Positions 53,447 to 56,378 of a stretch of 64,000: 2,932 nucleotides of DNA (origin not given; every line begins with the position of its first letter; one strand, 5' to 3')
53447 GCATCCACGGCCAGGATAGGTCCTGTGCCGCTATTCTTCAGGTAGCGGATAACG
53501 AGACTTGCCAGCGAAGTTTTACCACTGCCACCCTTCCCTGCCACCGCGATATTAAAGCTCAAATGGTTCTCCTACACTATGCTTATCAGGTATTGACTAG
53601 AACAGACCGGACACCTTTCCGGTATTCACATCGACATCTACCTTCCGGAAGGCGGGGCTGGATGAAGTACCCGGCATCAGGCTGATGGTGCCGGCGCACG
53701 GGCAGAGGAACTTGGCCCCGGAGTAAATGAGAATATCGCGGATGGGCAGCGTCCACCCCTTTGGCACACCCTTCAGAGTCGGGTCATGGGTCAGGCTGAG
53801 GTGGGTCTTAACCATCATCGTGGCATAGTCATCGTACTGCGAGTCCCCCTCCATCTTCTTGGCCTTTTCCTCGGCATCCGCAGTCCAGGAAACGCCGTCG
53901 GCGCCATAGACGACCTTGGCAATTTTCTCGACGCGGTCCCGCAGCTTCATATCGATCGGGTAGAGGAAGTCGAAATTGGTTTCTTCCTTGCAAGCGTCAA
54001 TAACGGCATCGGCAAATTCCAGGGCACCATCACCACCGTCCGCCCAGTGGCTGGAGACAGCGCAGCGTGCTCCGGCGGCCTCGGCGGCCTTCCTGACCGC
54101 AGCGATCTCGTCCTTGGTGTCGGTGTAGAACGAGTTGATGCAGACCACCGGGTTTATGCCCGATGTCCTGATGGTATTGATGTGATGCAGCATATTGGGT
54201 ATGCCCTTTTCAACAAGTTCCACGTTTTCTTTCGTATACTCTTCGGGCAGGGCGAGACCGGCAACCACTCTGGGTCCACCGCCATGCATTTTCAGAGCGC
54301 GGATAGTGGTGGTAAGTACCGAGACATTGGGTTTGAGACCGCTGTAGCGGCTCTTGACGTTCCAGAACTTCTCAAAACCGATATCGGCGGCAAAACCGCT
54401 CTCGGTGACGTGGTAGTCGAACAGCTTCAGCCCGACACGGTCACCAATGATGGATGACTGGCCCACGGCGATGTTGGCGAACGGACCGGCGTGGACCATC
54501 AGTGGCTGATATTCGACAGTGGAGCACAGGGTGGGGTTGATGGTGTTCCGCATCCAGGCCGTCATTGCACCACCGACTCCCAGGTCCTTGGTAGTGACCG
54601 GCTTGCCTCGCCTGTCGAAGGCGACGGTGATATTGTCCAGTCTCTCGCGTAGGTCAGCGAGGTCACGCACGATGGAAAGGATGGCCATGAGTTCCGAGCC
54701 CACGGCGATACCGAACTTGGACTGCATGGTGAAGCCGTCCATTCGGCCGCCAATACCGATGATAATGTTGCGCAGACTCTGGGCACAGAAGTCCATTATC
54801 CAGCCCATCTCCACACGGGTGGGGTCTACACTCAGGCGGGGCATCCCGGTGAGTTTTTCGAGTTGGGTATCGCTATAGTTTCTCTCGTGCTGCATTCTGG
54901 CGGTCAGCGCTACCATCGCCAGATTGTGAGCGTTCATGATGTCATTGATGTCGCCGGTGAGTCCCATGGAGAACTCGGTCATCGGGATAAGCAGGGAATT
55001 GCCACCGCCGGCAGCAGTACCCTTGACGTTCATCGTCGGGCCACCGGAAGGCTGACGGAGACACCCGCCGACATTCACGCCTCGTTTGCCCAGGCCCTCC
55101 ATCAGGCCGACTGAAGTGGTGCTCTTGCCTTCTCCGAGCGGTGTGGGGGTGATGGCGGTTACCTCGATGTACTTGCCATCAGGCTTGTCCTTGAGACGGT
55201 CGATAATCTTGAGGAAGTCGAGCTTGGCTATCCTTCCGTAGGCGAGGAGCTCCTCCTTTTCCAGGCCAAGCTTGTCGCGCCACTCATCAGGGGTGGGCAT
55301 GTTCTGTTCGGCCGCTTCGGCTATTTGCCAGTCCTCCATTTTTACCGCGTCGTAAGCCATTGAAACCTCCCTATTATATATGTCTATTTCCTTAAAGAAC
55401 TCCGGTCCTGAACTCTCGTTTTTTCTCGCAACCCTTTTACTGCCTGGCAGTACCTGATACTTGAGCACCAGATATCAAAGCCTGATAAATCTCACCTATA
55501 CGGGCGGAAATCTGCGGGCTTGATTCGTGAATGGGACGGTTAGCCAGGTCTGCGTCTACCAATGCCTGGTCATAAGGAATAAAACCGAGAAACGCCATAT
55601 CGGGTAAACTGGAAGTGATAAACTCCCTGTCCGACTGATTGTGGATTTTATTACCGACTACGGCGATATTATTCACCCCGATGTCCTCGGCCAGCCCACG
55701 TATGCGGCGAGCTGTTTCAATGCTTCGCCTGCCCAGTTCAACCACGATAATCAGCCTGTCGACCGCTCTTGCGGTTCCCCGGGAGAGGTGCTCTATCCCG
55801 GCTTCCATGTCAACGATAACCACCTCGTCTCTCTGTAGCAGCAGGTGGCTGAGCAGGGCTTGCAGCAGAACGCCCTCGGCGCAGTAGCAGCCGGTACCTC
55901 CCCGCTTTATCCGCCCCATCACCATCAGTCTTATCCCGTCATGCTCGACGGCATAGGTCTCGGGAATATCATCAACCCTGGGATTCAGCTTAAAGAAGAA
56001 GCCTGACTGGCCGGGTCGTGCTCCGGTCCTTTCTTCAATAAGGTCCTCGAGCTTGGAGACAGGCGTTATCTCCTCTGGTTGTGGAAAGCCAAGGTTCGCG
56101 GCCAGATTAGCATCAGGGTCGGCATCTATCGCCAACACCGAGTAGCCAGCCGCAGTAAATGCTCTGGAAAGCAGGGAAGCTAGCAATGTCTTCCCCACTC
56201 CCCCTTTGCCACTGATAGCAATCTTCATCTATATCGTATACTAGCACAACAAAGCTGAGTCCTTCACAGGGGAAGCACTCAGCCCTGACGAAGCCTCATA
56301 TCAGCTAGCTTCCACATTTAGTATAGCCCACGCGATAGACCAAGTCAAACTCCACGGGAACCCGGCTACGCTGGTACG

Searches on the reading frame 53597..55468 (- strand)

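Call 51: search_protein_families(library=pfam, proteins=[window:53597-55468:-], max_evalue=0.001)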
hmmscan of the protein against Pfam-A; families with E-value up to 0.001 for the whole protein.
window:53597-55468:- (623 aa): 1 family
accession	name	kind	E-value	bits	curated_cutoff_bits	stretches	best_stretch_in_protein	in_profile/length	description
PF01268.25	FTHFS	-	1.4e-211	704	27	1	45-623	2-556/556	Formate--tetrahydrofolate ligase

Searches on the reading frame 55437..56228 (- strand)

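Call 51: search_protein_families(library=pfam, proteins=[window:55437-56228:-], max_evalue=0.001)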
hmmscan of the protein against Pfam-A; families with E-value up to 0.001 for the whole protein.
window:55437-56228:- (263 aa): 6 families
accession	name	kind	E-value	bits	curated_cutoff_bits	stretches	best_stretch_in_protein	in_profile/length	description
PF01656.29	CbiA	-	6.4e-19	68.6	25.4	1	3-233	2-125/125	CobQ/CobB/MinD/ParA nucleotide binding domain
PF13614.12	AAA_31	-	2.1e-09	38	27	1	5-52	6-54/177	AAA domain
PF10609.15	ParA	-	2.8e-07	30.7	27.1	1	5-37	9-41/246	NUBPL iron-transfer P-loop NTPase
PF00142.24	Fer4_NifH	-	3.4e-06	27.2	25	1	1-41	1-41/271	4Fe-4S iron sulfur cluster binding proteins, NifH/frxC family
PF02374.21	ArsA_ATPase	-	2.5e-05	24.1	24.3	1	3-47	4-48/305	Anion-transporting ATPase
PF06564.18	CBP_BcsQ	-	0.00013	22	21.3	0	4-46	5-48/234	Cellulose biosynthesis protein BcsQ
